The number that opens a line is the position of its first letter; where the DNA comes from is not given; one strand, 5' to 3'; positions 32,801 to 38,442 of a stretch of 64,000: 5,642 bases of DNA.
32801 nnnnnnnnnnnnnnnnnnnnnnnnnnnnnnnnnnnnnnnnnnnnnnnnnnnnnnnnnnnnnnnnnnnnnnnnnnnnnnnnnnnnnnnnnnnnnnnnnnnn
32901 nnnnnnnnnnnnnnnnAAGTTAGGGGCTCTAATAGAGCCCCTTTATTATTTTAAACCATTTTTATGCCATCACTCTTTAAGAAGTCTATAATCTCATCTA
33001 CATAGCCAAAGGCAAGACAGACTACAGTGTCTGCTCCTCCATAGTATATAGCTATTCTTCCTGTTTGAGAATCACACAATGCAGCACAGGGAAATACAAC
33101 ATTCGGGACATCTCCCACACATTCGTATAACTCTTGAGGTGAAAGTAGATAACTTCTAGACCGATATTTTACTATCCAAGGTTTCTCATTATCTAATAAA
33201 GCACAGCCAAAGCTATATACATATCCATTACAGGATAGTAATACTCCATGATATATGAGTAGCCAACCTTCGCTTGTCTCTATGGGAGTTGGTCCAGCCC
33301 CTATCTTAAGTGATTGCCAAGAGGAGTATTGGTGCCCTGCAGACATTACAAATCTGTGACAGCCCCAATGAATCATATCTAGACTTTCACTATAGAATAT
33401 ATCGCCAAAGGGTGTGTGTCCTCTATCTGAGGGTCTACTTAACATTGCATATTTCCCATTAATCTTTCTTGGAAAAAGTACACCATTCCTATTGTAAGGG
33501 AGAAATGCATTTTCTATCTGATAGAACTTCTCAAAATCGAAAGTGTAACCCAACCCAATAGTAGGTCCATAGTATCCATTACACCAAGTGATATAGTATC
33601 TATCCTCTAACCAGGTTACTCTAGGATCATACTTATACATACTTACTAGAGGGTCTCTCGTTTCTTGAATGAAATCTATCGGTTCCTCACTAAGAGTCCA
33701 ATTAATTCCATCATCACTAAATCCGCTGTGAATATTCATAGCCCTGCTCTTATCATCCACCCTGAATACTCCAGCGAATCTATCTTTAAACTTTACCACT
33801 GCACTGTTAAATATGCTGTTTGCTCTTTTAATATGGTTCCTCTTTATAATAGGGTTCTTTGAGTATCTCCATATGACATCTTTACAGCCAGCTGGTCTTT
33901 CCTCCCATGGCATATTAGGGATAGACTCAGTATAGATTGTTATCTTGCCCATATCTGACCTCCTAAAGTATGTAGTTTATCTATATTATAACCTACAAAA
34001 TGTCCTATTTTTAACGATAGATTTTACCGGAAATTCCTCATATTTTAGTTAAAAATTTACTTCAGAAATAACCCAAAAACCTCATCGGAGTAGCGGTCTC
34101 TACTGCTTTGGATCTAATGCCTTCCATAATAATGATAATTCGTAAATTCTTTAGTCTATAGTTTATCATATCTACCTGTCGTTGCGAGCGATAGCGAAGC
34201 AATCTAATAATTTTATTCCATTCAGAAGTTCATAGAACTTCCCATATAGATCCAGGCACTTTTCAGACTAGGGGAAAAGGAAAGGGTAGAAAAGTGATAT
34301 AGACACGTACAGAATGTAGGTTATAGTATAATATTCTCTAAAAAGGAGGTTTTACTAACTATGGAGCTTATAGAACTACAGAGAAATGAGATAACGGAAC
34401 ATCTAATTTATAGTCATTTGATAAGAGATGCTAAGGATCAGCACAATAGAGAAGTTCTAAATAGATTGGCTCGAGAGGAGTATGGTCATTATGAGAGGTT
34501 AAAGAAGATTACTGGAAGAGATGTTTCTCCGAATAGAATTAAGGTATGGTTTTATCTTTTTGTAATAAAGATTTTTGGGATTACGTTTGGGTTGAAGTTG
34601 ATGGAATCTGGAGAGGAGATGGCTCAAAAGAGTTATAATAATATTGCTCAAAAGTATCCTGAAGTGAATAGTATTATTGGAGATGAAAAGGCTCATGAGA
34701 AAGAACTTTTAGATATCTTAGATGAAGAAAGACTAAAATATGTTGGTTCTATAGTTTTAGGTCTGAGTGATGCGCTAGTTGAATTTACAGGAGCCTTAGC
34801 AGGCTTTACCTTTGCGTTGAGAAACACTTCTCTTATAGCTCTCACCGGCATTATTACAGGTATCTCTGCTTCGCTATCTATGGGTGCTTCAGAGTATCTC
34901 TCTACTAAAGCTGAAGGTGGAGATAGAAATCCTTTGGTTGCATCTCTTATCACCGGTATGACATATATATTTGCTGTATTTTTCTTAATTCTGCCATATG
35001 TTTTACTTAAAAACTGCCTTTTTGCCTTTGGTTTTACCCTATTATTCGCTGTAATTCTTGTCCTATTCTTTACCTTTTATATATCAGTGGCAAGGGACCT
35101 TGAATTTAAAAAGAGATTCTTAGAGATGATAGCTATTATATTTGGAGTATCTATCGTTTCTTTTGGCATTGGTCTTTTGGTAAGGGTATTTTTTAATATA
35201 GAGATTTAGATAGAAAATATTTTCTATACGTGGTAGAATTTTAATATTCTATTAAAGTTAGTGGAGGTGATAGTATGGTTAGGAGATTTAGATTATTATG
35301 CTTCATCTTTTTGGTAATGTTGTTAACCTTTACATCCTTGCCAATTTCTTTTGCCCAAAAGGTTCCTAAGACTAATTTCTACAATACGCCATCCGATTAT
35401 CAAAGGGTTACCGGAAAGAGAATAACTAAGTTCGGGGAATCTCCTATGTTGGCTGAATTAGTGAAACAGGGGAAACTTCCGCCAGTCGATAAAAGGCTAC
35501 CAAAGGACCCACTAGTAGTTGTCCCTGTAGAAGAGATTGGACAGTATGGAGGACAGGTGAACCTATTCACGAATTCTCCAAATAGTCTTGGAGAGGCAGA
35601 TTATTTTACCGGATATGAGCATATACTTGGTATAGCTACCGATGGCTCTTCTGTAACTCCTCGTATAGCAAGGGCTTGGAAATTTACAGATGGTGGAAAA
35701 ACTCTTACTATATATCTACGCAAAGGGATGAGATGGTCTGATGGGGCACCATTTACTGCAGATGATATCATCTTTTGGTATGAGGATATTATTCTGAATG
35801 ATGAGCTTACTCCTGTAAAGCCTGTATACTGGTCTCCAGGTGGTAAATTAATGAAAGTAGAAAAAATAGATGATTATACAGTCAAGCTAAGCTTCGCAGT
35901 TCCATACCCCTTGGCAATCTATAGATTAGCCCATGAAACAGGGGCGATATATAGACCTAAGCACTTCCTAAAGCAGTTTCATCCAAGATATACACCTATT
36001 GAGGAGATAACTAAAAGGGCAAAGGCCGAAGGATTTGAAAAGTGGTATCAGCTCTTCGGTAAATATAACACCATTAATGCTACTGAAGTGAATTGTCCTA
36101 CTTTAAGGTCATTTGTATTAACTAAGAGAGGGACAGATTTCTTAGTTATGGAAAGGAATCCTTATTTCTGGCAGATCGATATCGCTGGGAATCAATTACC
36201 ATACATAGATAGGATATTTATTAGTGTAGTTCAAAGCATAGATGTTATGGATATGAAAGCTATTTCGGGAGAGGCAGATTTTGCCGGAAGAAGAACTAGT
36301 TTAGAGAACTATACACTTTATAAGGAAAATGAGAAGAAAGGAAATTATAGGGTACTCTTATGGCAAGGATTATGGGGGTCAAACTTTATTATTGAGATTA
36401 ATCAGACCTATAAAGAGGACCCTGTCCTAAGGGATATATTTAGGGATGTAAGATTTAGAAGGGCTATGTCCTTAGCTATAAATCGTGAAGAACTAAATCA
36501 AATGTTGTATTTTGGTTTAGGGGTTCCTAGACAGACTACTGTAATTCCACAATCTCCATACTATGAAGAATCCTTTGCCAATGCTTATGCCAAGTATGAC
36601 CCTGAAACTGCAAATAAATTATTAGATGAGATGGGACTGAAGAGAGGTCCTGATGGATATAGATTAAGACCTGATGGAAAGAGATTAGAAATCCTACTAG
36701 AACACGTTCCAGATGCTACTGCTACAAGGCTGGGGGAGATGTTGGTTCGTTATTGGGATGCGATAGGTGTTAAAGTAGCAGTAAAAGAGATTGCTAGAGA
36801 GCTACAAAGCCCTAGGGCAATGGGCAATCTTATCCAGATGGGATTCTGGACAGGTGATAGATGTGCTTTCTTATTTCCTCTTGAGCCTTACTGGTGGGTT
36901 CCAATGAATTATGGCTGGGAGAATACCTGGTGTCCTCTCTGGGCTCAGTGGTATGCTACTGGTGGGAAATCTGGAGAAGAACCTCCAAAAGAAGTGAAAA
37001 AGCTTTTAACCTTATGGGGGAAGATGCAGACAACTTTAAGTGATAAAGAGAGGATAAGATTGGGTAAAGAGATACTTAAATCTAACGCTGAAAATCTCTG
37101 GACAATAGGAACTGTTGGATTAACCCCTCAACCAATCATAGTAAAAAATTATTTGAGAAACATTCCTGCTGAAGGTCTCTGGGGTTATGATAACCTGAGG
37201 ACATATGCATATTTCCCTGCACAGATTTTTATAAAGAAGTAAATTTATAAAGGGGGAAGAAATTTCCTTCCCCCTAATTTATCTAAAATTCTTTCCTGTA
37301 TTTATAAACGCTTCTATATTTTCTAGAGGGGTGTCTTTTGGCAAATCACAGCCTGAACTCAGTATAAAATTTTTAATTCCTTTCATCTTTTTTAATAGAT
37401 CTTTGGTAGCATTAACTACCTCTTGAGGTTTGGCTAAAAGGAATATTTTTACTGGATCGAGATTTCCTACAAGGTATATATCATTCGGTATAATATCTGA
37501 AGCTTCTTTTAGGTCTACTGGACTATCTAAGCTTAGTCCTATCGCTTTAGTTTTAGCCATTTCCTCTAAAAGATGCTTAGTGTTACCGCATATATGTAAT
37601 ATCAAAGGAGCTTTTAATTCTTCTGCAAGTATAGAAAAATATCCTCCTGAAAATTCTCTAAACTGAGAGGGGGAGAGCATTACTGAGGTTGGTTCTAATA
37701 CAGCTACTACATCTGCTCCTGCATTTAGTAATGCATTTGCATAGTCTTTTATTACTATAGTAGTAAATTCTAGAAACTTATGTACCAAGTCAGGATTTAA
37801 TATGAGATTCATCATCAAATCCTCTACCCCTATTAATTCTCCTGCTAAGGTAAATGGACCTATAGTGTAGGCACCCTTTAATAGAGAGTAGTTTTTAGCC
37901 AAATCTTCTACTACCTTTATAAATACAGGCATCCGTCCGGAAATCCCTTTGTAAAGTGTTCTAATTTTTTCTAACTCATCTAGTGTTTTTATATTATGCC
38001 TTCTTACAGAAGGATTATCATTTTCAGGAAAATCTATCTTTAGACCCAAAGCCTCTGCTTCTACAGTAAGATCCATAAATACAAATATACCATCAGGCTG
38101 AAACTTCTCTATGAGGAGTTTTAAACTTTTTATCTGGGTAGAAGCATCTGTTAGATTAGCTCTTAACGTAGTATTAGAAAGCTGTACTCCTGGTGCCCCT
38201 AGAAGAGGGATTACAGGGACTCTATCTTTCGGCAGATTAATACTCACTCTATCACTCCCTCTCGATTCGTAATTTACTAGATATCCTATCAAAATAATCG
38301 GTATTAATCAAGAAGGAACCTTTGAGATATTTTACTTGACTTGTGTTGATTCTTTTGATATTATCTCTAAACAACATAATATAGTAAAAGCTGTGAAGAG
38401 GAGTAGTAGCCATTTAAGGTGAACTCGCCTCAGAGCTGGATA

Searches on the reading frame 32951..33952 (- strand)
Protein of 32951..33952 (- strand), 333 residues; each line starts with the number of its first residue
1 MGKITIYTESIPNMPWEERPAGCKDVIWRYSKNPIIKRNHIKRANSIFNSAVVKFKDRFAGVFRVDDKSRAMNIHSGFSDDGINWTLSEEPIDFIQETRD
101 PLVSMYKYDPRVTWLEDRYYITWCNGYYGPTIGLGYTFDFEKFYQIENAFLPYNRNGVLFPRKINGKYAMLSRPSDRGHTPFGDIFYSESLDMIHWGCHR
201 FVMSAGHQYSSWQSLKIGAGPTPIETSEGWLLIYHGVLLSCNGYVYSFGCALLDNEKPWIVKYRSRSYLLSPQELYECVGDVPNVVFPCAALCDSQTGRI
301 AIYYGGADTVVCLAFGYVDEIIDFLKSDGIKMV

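Call 62: search_protein_families(library=pfam, proteins=[window:32951-33952:-], max_evalue=0.00001)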
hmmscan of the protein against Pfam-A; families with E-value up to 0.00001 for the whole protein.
window:32951-33952:- (333 aa): 1 family
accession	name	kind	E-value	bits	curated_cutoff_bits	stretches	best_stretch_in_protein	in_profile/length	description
PF04041.19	Glyco_hydro_130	-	3.2e-74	250.2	26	1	9-326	3-319/320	beta-1,4-mannooligosaccharide phosphorylase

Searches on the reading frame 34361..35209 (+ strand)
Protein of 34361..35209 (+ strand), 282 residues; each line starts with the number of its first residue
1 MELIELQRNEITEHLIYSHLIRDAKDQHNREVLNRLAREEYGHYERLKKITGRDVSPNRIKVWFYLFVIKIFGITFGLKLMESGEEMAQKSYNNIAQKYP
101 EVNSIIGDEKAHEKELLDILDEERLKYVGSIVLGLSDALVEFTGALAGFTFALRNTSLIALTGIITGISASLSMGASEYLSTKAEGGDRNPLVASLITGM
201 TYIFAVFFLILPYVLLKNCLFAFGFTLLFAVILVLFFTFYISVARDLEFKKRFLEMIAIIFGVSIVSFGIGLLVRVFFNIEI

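Call 62: search_protein_families(library=pfam, proteins=[window:34361-35209:+], max_evalue=0.00001)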
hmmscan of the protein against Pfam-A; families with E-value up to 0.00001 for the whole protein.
window:34361-35209:+ (282 aa): 1 family
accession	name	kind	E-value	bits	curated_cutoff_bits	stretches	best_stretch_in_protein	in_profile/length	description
PF01988.24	VIT1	-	1.7e-10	41.5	28.1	1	130-185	3-59/214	VIT family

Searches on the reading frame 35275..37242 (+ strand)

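Call 62: search_protein_families(library=pfam, proteins=[window:35275-37242:+], max_evalue=0.00001)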
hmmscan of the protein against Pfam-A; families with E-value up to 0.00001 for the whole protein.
window:35275-37242:+ (655 aa): 1 family
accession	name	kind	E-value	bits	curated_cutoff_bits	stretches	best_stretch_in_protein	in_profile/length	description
PF00496.27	SBP_bac_5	-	1.4e-63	215.7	32.4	1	127-511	2-330/368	Bacterial extracellular solute-binding proteins, family 5 Middle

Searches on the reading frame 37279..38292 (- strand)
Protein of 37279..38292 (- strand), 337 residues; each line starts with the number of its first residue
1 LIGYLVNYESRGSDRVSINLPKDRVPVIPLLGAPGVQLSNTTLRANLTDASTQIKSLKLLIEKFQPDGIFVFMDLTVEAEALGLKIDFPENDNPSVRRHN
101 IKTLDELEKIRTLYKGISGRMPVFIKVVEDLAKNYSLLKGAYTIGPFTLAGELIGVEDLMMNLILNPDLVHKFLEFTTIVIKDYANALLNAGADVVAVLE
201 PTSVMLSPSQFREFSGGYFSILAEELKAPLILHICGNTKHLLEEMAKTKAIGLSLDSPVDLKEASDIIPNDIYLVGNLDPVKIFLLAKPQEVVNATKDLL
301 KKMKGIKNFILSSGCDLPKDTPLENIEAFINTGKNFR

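Call 62: search_protein_families(library=pfam, proteins=[window:37279-38292:-], max_evalue=0.00001)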
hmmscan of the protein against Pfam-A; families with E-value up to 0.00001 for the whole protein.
window:37279-38292:- (337 aa): 1 family
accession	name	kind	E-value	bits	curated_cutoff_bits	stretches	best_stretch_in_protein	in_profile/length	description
PF01208.23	URO-D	-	1.7e-65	221.7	23.9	1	22-335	15-345/346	Uroporphyrinogen decarboxylase (URO-D)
